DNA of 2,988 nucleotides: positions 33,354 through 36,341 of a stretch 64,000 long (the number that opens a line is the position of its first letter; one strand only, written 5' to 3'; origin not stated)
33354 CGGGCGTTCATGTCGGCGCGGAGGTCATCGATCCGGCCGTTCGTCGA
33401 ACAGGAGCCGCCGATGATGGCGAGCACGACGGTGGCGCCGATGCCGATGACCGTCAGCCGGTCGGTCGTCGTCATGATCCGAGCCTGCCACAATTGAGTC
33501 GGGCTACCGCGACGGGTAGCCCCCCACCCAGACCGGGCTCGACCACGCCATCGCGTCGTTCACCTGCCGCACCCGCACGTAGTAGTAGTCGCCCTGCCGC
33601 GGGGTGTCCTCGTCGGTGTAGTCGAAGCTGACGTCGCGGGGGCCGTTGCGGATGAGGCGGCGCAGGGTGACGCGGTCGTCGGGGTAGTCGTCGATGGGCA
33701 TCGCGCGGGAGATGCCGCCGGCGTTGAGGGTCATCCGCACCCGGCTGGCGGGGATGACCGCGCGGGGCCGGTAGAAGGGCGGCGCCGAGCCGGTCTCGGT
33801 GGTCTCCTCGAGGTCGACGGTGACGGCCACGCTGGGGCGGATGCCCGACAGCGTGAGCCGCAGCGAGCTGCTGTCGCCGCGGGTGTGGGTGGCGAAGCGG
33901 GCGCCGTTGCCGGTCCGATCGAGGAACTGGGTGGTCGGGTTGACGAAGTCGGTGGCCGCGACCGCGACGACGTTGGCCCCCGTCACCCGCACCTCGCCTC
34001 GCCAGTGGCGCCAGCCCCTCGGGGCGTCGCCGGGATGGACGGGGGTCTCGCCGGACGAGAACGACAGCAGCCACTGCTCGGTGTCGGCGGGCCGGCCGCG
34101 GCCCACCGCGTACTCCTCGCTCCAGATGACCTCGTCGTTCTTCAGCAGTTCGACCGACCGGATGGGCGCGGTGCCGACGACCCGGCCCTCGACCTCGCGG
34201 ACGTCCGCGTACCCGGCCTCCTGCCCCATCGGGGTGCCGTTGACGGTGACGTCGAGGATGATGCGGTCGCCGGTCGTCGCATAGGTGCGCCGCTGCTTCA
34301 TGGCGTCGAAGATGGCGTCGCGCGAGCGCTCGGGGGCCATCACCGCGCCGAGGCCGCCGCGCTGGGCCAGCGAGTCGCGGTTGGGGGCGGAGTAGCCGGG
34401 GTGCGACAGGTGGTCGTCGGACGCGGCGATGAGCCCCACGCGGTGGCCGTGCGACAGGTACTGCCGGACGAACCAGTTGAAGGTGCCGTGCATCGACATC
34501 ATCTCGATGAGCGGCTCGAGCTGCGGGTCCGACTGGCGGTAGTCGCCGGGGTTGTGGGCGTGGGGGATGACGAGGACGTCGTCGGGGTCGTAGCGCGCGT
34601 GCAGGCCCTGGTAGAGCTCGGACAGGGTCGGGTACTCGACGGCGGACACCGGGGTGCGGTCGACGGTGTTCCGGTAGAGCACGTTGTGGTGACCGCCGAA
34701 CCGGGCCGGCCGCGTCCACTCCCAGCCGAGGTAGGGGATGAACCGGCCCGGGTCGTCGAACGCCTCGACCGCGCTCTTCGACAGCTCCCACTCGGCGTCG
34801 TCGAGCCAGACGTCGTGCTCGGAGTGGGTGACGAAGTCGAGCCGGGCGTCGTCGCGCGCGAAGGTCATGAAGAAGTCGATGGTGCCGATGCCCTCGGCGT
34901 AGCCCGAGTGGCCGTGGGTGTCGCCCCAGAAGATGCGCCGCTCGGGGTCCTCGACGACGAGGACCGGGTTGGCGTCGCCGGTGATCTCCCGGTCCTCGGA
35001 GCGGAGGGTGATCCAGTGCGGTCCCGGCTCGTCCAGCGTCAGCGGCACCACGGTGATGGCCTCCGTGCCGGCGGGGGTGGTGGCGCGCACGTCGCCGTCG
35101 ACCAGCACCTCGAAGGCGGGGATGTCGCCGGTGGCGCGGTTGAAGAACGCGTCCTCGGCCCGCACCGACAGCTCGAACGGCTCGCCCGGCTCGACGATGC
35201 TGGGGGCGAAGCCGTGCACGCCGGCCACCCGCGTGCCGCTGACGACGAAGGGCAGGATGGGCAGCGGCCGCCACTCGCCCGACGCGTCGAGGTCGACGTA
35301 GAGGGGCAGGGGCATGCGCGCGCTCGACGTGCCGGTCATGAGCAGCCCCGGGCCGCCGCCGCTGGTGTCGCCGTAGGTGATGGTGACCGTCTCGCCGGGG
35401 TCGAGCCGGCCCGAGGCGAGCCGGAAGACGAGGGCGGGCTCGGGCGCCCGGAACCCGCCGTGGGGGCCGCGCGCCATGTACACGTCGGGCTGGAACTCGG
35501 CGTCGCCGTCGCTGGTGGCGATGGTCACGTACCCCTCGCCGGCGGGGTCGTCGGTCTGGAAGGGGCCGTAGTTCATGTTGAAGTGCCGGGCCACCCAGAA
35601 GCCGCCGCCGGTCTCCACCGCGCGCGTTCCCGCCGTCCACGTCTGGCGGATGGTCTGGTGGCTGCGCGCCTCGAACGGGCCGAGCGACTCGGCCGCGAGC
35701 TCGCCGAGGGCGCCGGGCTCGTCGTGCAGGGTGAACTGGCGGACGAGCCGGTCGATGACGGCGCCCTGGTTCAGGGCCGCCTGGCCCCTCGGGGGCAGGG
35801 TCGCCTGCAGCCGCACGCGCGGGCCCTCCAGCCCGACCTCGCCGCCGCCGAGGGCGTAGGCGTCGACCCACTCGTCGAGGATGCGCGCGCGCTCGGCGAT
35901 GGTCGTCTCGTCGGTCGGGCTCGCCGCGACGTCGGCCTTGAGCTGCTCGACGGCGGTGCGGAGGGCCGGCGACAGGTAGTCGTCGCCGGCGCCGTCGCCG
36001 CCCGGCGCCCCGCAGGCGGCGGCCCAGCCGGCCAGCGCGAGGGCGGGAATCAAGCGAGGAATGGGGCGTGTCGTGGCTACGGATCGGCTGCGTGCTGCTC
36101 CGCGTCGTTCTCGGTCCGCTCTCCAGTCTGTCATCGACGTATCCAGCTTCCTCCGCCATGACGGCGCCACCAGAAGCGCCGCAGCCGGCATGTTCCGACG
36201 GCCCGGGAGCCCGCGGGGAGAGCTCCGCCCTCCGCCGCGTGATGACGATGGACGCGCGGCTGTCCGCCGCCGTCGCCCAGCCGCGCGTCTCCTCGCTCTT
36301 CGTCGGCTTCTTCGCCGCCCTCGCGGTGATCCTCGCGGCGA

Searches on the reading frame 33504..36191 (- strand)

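Call 87: search_protein_families(library=pfam, proteins=[window:33504-36191:-], max_evalue=0.001)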
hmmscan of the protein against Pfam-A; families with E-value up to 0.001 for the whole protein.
window:33504-36191:- (895 aa): 1 family
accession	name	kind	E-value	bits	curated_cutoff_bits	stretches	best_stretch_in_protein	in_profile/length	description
PF12228.14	DUF3604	-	1.2e-19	70.6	20.4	2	452-547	121-223/591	Protein of unknown function (DUF3604)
